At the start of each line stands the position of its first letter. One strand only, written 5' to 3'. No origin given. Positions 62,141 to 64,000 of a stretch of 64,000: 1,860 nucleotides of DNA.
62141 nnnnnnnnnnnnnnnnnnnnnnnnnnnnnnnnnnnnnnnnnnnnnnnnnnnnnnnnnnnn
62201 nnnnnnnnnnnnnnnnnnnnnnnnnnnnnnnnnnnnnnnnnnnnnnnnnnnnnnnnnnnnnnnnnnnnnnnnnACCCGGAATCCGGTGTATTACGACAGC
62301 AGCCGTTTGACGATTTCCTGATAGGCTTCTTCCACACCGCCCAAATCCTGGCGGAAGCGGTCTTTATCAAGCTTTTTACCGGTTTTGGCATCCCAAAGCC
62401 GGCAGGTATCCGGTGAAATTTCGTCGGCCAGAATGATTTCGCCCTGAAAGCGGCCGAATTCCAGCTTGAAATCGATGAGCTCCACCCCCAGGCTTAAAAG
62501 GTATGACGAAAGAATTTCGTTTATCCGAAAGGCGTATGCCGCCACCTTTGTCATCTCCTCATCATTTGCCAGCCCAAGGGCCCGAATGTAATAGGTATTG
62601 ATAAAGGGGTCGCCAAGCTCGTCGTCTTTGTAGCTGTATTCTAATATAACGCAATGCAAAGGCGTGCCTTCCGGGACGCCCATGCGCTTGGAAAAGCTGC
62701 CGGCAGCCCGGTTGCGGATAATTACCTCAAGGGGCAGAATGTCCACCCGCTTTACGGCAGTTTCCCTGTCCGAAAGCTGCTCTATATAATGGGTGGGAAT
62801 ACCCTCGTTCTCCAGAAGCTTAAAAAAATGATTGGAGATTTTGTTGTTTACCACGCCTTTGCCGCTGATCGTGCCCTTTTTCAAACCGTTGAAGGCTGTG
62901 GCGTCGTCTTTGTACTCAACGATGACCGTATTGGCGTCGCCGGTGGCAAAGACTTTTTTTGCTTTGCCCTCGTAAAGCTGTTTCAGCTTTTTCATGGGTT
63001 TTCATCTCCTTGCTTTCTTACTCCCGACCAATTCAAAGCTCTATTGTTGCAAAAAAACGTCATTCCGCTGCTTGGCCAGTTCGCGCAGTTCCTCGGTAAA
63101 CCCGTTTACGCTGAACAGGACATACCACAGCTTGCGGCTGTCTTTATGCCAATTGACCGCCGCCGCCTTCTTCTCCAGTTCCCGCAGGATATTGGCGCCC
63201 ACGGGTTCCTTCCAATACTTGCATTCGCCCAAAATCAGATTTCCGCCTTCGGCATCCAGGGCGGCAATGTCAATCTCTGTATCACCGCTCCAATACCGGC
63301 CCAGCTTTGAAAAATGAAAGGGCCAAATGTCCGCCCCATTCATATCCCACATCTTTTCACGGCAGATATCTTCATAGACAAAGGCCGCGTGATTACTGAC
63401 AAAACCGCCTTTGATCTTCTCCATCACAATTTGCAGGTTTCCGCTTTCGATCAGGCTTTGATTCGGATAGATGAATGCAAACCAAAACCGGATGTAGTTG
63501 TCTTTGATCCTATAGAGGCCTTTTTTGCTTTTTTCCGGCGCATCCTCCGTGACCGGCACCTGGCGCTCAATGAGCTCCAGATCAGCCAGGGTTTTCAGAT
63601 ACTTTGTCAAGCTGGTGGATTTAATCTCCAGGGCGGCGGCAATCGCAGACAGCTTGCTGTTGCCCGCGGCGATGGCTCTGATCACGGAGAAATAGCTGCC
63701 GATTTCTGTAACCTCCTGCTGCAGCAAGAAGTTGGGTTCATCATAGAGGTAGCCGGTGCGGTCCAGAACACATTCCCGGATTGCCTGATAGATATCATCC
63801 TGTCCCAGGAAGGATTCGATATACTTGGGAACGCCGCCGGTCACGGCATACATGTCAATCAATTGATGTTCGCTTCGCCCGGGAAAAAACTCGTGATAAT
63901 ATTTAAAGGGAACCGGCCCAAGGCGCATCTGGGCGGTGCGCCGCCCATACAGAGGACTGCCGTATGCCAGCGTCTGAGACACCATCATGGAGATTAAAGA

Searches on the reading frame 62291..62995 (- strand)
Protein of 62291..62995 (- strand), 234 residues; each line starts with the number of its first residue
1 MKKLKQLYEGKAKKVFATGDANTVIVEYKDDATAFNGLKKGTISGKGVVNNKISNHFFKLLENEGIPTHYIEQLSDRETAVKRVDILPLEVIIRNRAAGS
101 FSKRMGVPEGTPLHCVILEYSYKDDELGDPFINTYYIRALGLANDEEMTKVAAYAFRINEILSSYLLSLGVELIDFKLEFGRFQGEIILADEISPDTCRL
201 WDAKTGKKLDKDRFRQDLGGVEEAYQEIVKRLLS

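Call 79: search_protein_families(library=pfam, proteins=[window:62291-62995:-], max_evalue=0.00001)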
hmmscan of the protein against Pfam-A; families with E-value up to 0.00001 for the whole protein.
window:62291-62995:- (234 aa): 1 family
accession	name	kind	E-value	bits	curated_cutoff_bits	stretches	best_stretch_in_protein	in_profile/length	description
PF01259.24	SAICAR_synt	-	8.3e-87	291.2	20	1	6-231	1-232/233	SAICAR synthetase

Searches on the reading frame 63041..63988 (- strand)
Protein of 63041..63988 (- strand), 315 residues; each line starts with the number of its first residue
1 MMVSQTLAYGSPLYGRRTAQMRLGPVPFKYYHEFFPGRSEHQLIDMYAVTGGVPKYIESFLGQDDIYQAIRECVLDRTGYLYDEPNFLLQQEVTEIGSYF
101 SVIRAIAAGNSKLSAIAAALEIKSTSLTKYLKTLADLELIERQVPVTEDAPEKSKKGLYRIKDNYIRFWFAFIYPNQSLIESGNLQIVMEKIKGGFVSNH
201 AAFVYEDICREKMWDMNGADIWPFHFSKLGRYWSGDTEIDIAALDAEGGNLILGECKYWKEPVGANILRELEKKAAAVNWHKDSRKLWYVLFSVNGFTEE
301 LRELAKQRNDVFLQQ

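Call 79: search_protein_families(library=pfam, proteins=[window:63041-63988:-], max_evalue=0.00001)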
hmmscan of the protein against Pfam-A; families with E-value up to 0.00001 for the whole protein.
window:63041-63988:- (315 aa): 1 family
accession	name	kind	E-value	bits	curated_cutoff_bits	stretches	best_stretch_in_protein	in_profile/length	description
PF03008.20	DUF234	-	9.1e-26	90.6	22.5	1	169-260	1-91/100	Archaea bacterial proteins of unknown function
